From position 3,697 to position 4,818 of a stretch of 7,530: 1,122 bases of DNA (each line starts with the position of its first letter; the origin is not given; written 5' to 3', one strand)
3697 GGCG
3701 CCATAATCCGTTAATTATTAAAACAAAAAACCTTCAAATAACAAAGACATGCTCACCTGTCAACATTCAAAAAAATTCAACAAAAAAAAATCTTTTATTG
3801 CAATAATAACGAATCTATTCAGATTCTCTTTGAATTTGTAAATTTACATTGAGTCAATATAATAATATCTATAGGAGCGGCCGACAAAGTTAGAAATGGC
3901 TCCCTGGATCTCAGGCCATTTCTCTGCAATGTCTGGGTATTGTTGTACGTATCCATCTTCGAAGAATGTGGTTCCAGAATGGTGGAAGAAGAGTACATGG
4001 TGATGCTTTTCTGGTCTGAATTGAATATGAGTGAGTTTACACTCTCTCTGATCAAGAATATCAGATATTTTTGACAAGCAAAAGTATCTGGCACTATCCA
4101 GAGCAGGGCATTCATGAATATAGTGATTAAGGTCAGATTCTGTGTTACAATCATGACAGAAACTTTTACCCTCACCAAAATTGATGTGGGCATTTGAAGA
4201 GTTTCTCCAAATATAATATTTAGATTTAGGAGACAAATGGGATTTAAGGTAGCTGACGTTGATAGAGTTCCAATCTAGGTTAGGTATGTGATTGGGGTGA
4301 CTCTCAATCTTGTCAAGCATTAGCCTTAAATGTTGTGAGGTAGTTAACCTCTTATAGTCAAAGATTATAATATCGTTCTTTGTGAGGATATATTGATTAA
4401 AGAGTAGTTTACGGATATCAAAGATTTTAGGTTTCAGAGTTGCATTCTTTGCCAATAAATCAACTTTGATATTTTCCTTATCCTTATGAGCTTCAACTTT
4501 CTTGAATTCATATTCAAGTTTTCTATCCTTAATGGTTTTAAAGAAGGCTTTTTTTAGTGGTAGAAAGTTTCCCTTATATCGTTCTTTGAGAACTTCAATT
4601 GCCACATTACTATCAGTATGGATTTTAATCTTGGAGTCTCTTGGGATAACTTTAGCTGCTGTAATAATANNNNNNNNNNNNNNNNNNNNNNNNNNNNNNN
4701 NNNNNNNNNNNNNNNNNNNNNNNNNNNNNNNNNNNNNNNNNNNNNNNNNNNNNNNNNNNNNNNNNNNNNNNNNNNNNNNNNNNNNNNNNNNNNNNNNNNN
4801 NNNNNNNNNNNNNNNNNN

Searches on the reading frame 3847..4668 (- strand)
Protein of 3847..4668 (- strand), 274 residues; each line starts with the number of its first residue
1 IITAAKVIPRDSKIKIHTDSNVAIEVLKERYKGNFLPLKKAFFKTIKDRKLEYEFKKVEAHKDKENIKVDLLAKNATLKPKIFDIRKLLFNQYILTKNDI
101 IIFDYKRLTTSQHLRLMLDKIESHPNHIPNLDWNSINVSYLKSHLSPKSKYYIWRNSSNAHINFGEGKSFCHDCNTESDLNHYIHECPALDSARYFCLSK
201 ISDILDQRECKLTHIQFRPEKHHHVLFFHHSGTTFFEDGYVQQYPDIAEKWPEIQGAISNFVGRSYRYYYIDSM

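Call 11: search_protein_families(library=pfam, proteins=[window:3847-4668:-], max_evalue=0.1)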
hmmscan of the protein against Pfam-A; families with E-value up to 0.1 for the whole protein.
window:3847-4668:- (274 aa): 1 family
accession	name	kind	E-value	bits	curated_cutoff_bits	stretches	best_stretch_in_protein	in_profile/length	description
PF00075.30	RNase_H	-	0.00079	20.1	25.8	1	2-76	51-139/141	RNase H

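Call 25: find_homologous_proteins(query=window:3847-4668:-, max_evalue=0.001)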
Query window:3847-4668:- (274 aa): 3 proteins with E <= 0.001 among 220 candidates.
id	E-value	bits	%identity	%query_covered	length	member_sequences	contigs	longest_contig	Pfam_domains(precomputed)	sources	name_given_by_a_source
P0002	5.8e-184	628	100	100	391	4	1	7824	PF00075.31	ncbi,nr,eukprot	ncbi:predicted protein [Naegleria gruberi]|nr:uncharacterized protein NAEGRDRAFT_82331 [Naegleria gr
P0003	2.9e-165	567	91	100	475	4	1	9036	PF00075.31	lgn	-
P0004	6.5e-66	241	45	100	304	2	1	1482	-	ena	-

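Call 26: find_encoding_contigs(protein=P0003, flank=10000, max_places=10)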
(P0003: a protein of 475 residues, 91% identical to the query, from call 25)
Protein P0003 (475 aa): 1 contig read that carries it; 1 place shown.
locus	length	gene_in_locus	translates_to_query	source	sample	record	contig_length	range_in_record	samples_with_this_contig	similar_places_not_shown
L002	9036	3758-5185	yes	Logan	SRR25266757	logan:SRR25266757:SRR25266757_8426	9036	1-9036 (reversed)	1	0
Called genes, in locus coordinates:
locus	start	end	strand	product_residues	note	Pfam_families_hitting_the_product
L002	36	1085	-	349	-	PF25024:EGF_TEN, PF07974:EGF_2 (weak), PF23106:EGF_Teneurin (weak), PF23301:EGF_PEAR1L (weak)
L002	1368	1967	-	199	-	-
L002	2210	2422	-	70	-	-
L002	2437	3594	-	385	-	-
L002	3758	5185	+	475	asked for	PF00075:RNase_H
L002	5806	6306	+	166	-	-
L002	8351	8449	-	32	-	-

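Call 27: find_encoding_contigs(protein=P0002, flank=10000, max_places=10)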
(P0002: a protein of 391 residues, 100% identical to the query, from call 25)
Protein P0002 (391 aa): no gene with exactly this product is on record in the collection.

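Call 28: find_encoding_contigs(protein=P0004, flank=10000, max_places=10)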
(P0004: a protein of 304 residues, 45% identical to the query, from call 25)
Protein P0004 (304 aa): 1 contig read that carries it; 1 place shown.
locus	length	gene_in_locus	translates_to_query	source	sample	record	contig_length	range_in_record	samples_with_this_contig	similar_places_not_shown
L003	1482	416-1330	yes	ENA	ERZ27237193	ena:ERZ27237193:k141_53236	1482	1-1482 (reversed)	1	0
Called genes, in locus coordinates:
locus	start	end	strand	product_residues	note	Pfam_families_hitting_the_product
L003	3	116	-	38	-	?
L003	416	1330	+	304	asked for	-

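Call 52: search_protein_families(library=pfam, proteins=[P0013, L008:3-989:+], max_evalue=0.05)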
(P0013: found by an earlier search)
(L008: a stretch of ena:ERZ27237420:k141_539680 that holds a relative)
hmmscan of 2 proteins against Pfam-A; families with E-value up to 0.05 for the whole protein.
P0013 (1228 aa): 3 families
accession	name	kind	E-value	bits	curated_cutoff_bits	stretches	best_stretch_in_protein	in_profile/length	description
PF00078.32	RVT_1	-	4.8e-28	98.7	29.6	1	481-729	1-203/205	Reverse transcriptase (RNA-dependent DNA polymerase)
PF00075.30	RNase_H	-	4.3e-11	43.6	25.8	1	906-1030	5-139/141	RNase H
PF14529.12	Exo_endo_phos_2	-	0.00017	21.8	27.4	1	118-235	1-116/117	Endonuclease-reverse transcriptase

L008:3-989:+ (329 aa): 4 families
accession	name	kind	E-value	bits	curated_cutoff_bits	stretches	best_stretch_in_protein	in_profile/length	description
PF01519.22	DUF16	-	0.0084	17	40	1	190-265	13-86/104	Protein of unknown function DUF16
PF15619.11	Lebercilin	-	0.0084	16.1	34.3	1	197-265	41-105/193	Ciliary protein causing Leber congenital amaurosis disease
PF16331.10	TolA_bind_tri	-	0.017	15.6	30.1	1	212-263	17-64/76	TolA binding protein trimerisation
PF14436.11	EndoU_bacteria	-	0.019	15.8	25.3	1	64-134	37-90/129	Bacterial EndoU nuclease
